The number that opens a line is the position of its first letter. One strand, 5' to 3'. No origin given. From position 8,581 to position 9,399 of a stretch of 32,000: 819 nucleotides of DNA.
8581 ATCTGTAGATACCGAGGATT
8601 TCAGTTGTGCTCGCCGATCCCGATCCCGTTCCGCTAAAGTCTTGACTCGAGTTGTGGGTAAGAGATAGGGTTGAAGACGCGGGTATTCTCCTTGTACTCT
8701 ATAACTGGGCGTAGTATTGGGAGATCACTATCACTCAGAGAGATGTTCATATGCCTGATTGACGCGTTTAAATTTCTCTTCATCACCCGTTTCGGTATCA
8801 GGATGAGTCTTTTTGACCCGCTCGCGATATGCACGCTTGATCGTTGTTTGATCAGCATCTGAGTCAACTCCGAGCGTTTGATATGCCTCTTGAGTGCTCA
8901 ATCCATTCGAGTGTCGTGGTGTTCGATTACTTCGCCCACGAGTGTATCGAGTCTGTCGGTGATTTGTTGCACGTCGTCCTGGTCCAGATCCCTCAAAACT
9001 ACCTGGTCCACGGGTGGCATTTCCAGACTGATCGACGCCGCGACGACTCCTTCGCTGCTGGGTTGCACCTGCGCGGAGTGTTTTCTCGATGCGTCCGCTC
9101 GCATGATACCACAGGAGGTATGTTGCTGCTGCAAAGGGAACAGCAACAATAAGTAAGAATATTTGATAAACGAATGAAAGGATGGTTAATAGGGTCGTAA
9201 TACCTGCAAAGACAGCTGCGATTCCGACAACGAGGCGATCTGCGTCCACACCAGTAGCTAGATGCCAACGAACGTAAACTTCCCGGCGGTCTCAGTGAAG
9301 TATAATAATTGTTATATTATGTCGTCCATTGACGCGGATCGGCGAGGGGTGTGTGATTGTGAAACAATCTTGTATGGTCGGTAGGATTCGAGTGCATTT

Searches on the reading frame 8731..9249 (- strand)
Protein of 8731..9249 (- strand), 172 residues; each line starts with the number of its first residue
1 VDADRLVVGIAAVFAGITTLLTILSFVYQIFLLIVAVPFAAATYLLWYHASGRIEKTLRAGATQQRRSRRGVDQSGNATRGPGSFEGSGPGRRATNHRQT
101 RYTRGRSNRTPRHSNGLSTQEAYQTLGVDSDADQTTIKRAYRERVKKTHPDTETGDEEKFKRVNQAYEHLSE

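Call 7: search_protein_families(library=pfam, proteins=[window:8731-9249:-], max_evalue=0.01)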
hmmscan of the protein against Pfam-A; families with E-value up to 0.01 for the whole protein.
window:8731-9249:- (172 aa): 2 families
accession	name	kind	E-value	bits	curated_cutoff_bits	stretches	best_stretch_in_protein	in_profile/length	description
PF00226.36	DnaJ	-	4.9e-16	59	27.8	1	122-171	2-54/63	DnaJ domain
PF13446.11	RPT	-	0.0022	18.2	28.2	1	119-150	2-32/59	A repeated domain in UCH-protein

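Call 8: search_protein_families(library=ncbifam, proteins=[window:8731-9249:-], max_evalue=0.01)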
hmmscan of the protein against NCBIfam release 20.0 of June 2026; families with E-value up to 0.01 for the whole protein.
window:8731-9249:- (172 aa): 13 families
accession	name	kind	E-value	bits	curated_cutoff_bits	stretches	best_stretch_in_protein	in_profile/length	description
TIGR02349.1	DnaJ_bact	equivalog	3.2e-14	53.1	377.2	1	123-171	3-54/354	molecular chaperone DnaJ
NF037946.1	terminal_TopJ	equivalog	1.8e-12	46.6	300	1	123-172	8-59/810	terminal organelle assembly protein TopJ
NF008035.0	PRK10767.1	subfamily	3.4e-11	42.8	338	1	119-171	3-58/374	molecular chaperone DnaJ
NF010872.0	PRK14279.1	equivalog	2.9e-10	39.8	556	1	120-171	9-63/394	molecular chaperone DnaJ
NF006948.0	PRK09430.1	equivalog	1.8e-09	37.6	162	1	99-151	178-231/267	co-chaperone DjlA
NF010892.0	PRK14299.1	equivalog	1.9e-09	37.2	392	1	120-171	4-57/291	chaperone protein DnaJ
NF010871.0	PRK14278.1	equivalog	3.7e-09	35.9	502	1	120-171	3-56/378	molecular chaperone DnaJ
TIGR03835.1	termin_org_DnaJ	equivalog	9.8e-09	34.2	512.25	1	122-171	4-55/871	terminal organelle assembly protein TopJ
NF010874.0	PRK14281.1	equivalog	2.5e-08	33.4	619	1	120-171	3-57/397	chaperone protein DnaJ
NF010885.0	PRK14292.1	equivalog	1.1e-07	31.2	585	1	122-171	4-55/371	chaperone protein DnaJ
NF010894.0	PRK14301.1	equivalog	1.9e-07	30.4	548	1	119-170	3-57/373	chaperone protein DnaJ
NF007618.0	PRK10266.1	equivalog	2.6e-07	30.4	403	1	121-171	5-57/306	curved DNA-binding protein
NF050028.1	CldAdptActJ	equivalog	3.7e-05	24.1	150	1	122-171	4-61/93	cold adaptation protein ActJcold adaptation protein ActJ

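Call 34: find_encoding_contigs(protein=window:8731-9249:-, flank=3000, max_places=6)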
Protein window:8731-9249:- (172 aa): no gene with exactly this product is on record in the collection.
